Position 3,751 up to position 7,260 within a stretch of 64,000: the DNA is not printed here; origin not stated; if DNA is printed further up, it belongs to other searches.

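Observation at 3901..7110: Unusual fusion of a sugar-isomerase TIM barrel, a roughly 500-aa HEAT-repeat solenoid and a ConA-like beta-sandwich in a secreted protein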

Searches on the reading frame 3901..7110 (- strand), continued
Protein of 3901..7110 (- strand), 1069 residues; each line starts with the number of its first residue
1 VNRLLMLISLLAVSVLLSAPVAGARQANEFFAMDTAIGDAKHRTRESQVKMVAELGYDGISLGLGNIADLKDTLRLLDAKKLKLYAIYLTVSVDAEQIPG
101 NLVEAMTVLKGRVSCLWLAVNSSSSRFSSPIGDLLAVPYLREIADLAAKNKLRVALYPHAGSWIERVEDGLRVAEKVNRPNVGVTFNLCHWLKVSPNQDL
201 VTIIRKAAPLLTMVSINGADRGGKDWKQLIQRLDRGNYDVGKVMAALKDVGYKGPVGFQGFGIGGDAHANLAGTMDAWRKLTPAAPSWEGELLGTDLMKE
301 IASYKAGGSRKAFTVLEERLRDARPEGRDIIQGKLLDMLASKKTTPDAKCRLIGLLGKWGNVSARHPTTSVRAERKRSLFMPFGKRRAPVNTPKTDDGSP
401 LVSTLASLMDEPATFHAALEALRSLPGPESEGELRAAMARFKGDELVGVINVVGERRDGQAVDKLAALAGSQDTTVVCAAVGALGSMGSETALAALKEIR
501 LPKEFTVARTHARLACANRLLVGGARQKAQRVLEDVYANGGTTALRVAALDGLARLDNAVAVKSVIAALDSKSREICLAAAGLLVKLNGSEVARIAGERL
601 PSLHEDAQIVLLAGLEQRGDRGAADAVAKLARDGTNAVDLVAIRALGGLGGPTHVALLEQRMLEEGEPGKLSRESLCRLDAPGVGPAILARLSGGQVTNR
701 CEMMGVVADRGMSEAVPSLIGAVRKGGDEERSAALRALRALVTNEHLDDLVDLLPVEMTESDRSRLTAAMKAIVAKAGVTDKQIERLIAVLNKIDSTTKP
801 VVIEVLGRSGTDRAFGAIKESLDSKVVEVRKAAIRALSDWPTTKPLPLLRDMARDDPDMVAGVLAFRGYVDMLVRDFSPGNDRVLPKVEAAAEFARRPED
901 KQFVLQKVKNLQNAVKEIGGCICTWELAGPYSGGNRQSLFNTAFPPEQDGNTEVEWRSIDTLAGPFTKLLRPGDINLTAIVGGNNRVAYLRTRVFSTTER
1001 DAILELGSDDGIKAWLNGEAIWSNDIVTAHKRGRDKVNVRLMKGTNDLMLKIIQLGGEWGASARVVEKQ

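Call 35: find_encoding_contigs(protein=P0008, flank=6000, max_places=1)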
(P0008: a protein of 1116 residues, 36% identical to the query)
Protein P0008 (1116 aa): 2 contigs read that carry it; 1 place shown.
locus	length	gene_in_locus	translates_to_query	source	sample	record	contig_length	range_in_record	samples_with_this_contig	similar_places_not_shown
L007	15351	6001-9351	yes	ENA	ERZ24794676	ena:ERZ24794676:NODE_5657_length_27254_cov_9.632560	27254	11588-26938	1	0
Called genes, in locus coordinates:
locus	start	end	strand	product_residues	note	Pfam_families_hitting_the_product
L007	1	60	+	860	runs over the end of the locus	PF02985:HEAT (faint), PF13646:HEAT_2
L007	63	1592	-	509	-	PF00069:Pkinase, PF07714:PK_Tyr_Ser-Thr, PF01636:APH (faint)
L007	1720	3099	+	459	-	PF01408:GFO_IDH_MocA, PF19051:GFO_IDH_MocA_C2 (faint)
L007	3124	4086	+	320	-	PF06283:ThuA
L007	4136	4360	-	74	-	-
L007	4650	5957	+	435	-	PF01408:GFO_IDH_MocA, PF22725:GFO_IDH_MocA_C3 (faint), PF19051:GFO_IDH_MocA_C2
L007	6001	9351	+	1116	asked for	PF01261:AP_endonuc_2, PF13646:HEAT_2 (weak)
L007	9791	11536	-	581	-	PF00884:Sulfatase, PF16347:SGSH_C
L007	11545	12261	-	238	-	PF00754:F5_F8_type_C (weak)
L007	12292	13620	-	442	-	PF01408:GFO_IDH_MocA, PF19051:GFO_IDH_MocA_C2, PF22725:GFO_IDH_MocA_C3 (weak)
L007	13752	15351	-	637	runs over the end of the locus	?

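Call 36: find_encoding_contigs(protein=P0007, flank=6000, max_places=1)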
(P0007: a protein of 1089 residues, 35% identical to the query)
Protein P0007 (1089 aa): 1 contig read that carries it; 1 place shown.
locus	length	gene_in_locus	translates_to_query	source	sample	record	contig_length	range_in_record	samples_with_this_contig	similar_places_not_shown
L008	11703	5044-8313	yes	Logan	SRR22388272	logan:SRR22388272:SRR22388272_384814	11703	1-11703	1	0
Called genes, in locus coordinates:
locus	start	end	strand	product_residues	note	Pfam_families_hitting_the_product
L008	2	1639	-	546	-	?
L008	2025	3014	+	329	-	-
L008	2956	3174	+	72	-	-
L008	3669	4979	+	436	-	PF01408:GFO_IDH_MocA, PF19051:GFO_IDH_MocA_C2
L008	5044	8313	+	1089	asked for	PF01261:AP_endonuc_2, PF00514:Arm (faint), PF02985:HEAT (faint), PF13646:HEAT_2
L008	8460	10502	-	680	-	-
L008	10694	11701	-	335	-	?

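Call 37: find_encoding_contigs(protein=P0030, flank=6000, max_places=1)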
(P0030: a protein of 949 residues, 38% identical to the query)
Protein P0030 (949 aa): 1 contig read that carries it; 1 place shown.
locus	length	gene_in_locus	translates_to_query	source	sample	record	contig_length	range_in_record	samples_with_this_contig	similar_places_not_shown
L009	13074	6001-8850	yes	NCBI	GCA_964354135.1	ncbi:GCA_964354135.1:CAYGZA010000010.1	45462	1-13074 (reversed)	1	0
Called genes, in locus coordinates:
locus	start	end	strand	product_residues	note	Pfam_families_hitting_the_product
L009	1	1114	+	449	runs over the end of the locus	-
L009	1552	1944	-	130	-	-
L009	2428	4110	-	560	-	PF02366:PMT, PF13231:PMT_2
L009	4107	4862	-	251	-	PF00754:F5_F8_type_C (faint), PF22633:F5_F8_type_C_2 (weak)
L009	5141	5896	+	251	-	PF13641:Glyco_tranf_2_3 (weak), PF00535:Glycos_transf_2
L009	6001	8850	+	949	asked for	PF02985:HEAT (faint), PF13646:HEAT_2, PF01261:AP_endonuc_2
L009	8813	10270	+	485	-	PF10518:TAT_signal (weak), PF01408:GFO_IDH_MocA, PF19051:GFO_IDH_MocA_C2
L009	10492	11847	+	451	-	PF01408:GFO_IDH_MocA, PF19051:GFO_IDH_MocA_C2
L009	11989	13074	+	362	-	?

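Call 58: find_encoding_contigs(protein=P0087, flank=7000, max_places=1)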
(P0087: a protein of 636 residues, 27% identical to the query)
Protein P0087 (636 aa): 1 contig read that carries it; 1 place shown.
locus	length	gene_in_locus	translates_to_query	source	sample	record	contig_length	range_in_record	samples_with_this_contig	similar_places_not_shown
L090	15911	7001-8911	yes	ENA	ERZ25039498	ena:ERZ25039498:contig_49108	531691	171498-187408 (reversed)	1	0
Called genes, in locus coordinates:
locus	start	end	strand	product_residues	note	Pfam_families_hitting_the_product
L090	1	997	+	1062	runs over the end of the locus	PF07635:PSCyt1, PF13442:Cytochrome_CBB3 (faint), PF07583:PSCyt2, PF07587:PSD1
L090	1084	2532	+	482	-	PF07394:DUF1501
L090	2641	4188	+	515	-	PF13360:PQQ_2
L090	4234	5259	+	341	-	PF12006:DUF3500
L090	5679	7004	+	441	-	PF01408:GFO_IDH_MocA, PF19051:GFO_IDH_MocA_C2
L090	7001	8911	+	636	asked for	PF03130:HEAT_PBS (faint), PF13646:HEAT_2 (weak), PF00514:Arm (faint), PF02985:HEAT (faint), PF13646:HEAT_2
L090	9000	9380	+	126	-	-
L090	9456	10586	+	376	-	PF01408:GFO_IDH_MocA, PF22725:GFO_IDH_MocA_C3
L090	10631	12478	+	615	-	PF00989:PAS, PF08448:PAS_4, PF08447:PAS_3, PF01590:GAF, PF13185:GAF_2, PF00989:PAS, PF08448:PAS_4, PF08447:PAS_3, +3 more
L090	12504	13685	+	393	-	PF00512:HisKA, PF02518:HATPase_c, PF00072:Response_reg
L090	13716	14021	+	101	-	PF08666:SAF (faint)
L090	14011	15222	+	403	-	PF04295:GD_AH_second, PF20629:GD_AH_C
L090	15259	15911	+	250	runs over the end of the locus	PF00106:adh_short, PF08659:KR, PF01370:Epimerase (weak), PF13561:adh_short_C2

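Call 59: find_encoding_contigs(protein=P0084, flank=7000, max_places=1)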
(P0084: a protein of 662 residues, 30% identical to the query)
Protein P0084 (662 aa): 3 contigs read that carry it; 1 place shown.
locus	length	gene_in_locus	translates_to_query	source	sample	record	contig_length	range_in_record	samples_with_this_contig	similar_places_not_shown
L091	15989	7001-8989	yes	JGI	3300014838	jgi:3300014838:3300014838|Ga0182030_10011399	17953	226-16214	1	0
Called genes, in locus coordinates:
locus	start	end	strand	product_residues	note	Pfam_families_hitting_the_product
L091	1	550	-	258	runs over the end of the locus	?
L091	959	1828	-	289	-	PF04321:RmlD_sub_bind, PF01073:3Beta_HSD (faint), PF01370:Epimerase, PF16363:GDP_Man_Dehyd, PF02719:Polysacc_synt_2, PF07993:NAD_binding_4 (weak)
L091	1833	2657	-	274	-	PF00795:CN_hydrolase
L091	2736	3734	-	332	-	PF00069:Pkinase, PF07714:PK_Tyr_Ser-Thr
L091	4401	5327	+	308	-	PF02558:ApbA, PF08546:ApbA_C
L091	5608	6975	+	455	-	PF01408:GFO_IDH_MocA, PF19051:GFO_IDH_MocA_C2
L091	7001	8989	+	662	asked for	PF13646:HEAT_2, PF02985:HEAT (faint), PF13646:HEAT_2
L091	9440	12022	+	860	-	PF16334:DUF4964, PF17168:DUF5127, PF16335:GtaA_6_Hairpin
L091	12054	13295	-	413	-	PF08238:Sel1, PF13365:Trypsin_2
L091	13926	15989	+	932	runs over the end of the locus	PF12469:Cmr2_N, PF22335:Cas10-Cmr2_palm2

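Call 60: find_encoding_contigs(protein=P0085, flank=7000, max_places=1)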
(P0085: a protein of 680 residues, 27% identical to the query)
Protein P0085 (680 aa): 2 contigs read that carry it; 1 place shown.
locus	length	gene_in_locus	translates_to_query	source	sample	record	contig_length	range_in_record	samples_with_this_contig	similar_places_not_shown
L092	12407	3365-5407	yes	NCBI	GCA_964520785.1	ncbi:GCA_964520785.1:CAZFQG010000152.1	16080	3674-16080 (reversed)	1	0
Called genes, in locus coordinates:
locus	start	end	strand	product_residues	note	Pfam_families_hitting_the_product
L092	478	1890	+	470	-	PF07690:MFS_1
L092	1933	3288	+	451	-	PF01408:GFO_IDH_MocA, PF19051:GFO_IDH_MocA_C2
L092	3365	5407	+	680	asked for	PF13646:HEAT_2 (weak)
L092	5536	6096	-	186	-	PF01966:HD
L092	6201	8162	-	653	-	PF13088:BNR_2, PF13859:BNR_3 (weak)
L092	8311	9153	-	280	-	PF07963:N_methyl (weak), PF07596:SBP_bac_10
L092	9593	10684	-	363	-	-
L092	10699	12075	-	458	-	PF22725:GFO_IDH_MocA_C3 (weak)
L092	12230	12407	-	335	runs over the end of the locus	PF01408:GFO_IDH_MocA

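Call 82: find_encoding_contigs(protein=P0067, flank=5000, max_places=1)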
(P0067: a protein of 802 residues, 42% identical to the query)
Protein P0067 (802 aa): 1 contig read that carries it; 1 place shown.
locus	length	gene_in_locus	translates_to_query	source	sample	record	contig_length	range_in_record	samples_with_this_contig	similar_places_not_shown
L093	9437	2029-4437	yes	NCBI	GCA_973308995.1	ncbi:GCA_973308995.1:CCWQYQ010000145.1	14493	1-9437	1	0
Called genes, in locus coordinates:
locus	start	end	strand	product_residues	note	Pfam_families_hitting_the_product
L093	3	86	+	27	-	?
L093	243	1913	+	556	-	PF16586:DUF5060, PF13204:Apiosidase, PF12904:Collagen_bind_2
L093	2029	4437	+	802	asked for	PF00884:Sulfatase, PF16347:SGSH_C, PF01261:AP_endonuc_2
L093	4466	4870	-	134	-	-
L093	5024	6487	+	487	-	PF25967:RND-MFP_C, PF25975:CzcB_C (weak), PF25989:YknX_C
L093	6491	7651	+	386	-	PF13243:SQHop_cyclase_C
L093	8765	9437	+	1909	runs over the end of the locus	?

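Call 83: find_encoding_contigs(protein=P0039, flank=5000, max_places=1)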
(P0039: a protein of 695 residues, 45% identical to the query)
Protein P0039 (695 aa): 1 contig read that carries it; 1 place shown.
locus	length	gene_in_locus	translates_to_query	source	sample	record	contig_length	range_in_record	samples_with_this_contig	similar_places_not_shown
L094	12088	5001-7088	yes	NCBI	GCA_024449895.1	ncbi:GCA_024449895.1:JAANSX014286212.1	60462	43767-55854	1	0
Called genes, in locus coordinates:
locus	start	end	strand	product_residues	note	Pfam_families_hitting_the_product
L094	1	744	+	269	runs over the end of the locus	PF09335:VTT_dom (weak)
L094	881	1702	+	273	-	PF03548:LolA (faint)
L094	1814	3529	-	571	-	PF01266:DAO (faint), PF07992:Pyr_redox_2, PF13450:NAD_binding_8 (faint), PF13738:Pyr_redox_3 (weak), PF00070:Pyr_redox, PF02852:Pyr_redox_dim, PF00581:Rhodanese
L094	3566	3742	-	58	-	-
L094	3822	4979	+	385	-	PF03193:RsgA_GTPase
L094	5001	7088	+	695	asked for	PF14100:DUF6807, PF01261:AP_endonuc_2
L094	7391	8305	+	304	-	PF06283:ThuA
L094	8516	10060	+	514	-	PF00884:Sulfatase, PF01663:Phosphodiest, PF16347:SGSH_C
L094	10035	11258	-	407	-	PF00165:HTH_AraC (faint), PF13377:Peripla_BP_3, PF12833:HTH_18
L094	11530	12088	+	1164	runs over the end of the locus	PF13180:PDZ_2 (weak), PF19805:DUF6288, PF02985:HEAT (faint), PF13646:HEAT_2 (weak)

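Call 85: list_cluster_members(proteins=[P0001, P0012, P0009])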
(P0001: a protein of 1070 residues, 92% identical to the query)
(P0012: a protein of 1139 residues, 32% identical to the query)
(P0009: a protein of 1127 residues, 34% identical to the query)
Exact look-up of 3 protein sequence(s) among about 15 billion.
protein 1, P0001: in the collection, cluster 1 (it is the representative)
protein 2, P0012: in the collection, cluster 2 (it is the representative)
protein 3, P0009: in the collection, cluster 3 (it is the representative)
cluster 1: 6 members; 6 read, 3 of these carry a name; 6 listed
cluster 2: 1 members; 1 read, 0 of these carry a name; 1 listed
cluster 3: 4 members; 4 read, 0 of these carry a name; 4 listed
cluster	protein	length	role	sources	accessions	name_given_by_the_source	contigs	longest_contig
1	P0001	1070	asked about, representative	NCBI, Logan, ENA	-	-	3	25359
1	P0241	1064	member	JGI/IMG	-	sugar phosphate isomerase/epimerase/HEAT repeat protein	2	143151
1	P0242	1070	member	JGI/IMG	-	sugar phosphate isomerase/epimerase/HEAT repeat protein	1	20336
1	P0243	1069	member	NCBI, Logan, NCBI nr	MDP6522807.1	MAG: HEAT repeat domain-containing protein [Kiritimatiellia bacterium] | HEAT repeat domain-containing protein [Kiritimatiellia bacterium]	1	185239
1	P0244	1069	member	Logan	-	-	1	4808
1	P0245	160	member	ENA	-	-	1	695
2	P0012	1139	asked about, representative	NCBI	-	-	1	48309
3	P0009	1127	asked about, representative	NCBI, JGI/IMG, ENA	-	-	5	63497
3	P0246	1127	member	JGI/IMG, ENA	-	-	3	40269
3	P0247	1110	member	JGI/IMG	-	-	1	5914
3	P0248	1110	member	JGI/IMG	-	-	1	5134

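Call 96: find_related_loci(query=A9, collection=metagenome_contigs, flank=5000)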
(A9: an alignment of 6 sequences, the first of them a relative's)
Query A9 (636 aa) in metagenome_contigs; peptide patterns used: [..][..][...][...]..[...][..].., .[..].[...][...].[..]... (x = any residue, [..] = any of these).
600 stretches matched a pattern (row limit reached: there are more); 235 encode a relative of the query (tblastn E <= 1e-3); the best 80 are kept; 80 distinct loci.
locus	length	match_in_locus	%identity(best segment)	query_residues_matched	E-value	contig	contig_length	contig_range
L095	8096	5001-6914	45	4-632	3e-148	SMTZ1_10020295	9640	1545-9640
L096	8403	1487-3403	44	4-632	8e-148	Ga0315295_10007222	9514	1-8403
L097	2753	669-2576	43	4-632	1e-149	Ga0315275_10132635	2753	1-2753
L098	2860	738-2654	45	1-630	1e-148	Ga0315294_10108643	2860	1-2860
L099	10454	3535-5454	43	7-632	3e-137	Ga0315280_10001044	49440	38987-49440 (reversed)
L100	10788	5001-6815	45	37-630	2e-130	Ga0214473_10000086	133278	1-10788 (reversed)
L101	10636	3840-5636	45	35-632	5e-130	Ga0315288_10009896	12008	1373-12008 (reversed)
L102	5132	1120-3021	41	7-632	2e-125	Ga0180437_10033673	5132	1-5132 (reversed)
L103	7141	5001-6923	38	4-632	8e-124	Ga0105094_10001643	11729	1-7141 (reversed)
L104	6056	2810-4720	39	7-632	2e-120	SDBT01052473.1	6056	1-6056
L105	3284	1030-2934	41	7-630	7e-124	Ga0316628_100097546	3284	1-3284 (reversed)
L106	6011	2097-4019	41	10-632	8e-120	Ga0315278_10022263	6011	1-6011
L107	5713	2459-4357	40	7-632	1e-119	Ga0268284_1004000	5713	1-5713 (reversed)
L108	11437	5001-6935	40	2-632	3e-119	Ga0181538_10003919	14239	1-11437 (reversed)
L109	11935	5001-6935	40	1-630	3e-119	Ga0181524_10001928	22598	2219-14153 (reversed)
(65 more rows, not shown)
